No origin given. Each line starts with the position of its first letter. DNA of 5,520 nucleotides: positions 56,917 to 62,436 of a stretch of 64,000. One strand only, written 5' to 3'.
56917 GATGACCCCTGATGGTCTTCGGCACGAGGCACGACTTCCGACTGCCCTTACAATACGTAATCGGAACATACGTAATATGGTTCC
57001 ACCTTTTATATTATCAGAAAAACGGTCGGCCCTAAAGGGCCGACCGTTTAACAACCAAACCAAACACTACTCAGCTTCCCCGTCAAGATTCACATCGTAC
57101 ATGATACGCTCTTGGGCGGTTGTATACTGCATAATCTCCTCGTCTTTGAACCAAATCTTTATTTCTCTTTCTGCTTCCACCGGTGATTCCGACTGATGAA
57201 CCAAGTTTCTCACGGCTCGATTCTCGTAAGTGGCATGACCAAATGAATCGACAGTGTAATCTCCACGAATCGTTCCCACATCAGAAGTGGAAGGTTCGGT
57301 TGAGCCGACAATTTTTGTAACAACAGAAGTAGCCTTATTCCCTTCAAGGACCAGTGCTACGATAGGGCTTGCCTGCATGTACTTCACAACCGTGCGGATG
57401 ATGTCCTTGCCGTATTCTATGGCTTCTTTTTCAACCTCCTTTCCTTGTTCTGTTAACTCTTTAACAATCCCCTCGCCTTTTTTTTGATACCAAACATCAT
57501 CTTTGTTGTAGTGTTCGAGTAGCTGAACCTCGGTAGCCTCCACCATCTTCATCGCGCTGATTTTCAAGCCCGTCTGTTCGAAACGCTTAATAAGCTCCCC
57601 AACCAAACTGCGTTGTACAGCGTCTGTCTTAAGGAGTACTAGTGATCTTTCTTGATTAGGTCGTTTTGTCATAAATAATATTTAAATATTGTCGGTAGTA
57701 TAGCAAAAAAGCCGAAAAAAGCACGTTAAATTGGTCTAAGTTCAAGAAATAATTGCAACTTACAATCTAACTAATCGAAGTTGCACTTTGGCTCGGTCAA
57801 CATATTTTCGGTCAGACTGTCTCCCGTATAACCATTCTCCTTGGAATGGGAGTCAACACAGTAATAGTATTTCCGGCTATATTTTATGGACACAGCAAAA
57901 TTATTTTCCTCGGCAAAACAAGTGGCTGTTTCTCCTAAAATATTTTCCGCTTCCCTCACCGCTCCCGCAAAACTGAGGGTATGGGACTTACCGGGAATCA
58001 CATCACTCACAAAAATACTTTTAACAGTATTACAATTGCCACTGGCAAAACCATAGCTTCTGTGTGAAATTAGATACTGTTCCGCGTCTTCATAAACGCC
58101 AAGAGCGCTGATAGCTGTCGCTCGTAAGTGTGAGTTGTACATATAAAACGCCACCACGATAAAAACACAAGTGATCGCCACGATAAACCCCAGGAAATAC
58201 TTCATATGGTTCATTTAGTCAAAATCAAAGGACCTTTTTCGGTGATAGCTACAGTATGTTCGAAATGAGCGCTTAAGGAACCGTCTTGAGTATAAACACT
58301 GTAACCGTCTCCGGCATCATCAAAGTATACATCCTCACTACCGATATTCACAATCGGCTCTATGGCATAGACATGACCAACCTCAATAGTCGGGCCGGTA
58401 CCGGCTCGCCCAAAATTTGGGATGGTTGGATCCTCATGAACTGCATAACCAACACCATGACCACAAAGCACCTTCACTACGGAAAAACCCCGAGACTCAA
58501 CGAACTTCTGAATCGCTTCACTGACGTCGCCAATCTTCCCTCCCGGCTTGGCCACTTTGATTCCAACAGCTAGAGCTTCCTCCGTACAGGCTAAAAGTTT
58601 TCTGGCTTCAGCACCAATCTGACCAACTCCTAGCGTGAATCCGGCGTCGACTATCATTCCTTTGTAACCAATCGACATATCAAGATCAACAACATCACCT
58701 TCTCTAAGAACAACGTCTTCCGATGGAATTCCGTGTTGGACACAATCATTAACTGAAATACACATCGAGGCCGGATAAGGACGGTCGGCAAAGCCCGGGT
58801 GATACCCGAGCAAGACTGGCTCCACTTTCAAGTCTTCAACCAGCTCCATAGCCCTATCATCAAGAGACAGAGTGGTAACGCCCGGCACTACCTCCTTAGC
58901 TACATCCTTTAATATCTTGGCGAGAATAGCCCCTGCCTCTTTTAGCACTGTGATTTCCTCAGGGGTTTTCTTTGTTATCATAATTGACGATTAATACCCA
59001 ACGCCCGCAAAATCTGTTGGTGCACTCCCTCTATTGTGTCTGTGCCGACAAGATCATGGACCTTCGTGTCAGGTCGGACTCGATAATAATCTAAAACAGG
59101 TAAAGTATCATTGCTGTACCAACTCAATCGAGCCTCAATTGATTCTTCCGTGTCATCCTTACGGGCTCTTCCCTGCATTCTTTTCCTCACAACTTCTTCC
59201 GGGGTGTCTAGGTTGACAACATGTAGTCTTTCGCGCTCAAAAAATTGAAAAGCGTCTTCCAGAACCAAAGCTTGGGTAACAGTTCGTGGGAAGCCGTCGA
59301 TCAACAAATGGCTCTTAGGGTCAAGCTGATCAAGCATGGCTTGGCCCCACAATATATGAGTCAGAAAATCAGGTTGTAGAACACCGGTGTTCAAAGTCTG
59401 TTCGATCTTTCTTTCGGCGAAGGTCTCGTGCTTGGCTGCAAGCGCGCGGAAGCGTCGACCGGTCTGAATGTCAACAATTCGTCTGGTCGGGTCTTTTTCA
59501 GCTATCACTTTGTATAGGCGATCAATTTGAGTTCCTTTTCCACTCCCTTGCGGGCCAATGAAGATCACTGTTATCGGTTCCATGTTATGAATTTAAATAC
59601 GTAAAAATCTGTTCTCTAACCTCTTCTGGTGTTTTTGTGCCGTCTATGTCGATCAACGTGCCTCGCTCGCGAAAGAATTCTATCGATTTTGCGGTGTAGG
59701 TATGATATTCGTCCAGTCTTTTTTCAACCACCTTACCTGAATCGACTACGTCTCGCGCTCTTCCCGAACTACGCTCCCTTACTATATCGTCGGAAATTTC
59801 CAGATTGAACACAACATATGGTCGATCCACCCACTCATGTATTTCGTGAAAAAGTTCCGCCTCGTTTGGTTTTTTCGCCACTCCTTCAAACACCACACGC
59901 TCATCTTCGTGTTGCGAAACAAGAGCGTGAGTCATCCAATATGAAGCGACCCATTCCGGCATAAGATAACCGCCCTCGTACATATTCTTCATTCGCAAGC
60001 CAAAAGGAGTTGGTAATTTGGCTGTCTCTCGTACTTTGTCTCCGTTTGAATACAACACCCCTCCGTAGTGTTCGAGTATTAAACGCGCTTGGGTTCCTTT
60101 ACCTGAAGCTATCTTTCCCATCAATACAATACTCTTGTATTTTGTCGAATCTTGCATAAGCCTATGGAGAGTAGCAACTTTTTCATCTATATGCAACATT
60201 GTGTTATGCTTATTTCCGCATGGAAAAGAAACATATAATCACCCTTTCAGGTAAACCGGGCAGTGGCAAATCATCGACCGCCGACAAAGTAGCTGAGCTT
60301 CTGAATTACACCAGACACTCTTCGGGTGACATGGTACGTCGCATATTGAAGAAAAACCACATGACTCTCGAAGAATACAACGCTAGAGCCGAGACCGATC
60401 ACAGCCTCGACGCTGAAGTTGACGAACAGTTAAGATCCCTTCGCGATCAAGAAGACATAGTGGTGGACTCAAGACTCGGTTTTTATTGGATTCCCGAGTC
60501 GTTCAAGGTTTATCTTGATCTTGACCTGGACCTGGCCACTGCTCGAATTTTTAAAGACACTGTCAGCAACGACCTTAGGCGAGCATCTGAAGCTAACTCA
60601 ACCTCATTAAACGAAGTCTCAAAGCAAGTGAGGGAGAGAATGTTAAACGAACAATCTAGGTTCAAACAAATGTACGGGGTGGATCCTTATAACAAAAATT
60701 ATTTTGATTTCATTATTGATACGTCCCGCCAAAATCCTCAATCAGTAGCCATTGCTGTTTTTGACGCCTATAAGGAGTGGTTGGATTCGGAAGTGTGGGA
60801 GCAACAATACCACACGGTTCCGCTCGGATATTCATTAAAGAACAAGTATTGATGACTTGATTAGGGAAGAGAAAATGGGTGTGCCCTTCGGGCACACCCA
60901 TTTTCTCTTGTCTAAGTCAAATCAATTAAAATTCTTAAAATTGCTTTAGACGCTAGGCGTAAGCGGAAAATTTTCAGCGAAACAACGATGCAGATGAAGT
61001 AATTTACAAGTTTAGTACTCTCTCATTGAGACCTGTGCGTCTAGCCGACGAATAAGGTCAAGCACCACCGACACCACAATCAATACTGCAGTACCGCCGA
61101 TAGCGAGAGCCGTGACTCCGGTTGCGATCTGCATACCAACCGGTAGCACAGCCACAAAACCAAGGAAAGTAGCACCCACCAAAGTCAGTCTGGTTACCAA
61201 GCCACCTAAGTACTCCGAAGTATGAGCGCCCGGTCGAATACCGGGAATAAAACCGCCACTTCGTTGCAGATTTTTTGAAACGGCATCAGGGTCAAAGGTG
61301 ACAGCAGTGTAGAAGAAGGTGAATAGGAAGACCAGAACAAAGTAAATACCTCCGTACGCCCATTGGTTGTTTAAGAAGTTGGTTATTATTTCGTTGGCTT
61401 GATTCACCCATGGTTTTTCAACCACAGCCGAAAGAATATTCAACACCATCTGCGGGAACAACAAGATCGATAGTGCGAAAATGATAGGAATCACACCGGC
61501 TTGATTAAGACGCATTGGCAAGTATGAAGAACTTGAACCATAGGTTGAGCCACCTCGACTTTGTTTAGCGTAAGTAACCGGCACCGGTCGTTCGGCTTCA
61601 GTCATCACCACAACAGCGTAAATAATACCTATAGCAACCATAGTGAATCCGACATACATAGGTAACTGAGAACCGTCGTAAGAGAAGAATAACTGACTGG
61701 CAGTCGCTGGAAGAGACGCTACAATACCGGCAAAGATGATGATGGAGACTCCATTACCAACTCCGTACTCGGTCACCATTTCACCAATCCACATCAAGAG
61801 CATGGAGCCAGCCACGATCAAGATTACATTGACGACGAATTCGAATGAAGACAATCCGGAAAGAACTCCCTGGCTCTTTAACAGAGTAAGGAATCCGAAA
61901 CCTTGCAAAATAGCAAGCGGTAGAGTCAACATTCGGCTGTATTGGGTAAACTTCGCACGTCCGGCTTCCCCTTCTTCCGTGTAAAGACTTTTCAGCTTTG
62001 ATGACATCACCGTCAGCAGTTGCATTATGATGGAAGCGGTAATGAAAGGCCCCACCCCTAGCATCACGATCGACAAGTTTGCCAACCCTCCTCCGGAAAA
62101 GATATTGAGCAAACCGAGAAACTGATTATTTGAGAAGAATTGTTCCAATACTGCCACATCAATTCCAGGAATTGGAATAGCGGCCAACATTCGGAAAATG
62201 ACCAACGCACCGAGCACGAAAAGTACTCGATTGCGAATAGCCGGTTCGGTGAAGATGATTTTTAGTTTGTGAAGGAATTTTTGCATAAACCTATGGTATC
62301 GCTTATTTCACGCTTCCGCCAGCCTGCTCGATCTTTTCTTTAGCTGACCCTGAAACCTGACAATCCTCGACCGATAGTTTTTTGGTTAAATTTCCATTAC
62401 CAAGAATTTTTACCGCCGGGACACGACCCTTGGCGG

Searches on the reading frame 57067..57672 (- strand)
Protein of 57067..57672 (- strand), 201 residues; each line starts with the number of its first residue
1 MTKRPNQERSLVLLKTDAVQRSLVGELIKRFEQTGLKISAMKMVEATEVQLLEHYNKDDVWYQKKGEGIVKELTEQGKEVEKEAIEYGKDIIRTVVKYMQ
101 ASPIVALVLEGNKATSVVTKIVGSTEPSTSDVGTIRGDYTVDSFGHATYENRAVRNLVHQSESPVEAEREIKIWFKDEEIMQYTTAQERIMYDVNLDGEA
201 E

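Call 76: search_protein_families(library=pfam, proteins=[window:57067-57672:-], max_evalue=0.0001)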
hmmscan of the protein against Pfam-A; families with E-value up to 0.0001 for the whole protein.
window:57067-57672:- (201 aa): 1 family
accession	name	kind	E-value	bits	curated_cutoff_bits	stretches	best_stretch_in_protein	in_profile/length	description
PF00334.24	NDK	-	1.8e-35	122.2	27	2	88-180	53-135/135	Nucleoside diphosphate kinase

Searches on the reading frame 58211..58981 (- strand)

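Call 76: search_protein_families(library=pfam, proteins=[window:58211-58981:-], max_evalue=0.0001)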
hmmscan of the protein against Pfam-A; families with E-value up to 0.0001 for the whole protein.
window:58211-58981:- (256 aa): 1 family
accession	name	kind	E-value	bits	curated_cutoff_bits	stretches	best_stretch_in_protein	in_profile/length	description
PF00557.29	Peptidase_M24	-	1.1e-40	140.1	23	1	13-248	3-208/208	Metallopeptidase family M24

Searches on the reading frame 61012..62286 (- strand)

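Call 76: search_protein_families(library=pfam, proteins=[window:61012-62286:-], max_evalue=0.0001)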
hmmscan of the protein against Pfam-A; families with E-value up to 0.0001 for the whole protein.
window:61012-62286:- (424 aa): 1 family
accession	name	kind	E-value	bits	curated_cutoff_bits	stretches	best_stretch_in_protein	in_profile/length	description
PF00344.25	SecY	-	4.7e-96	322.2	32.2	1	72-411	1-305/306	SecY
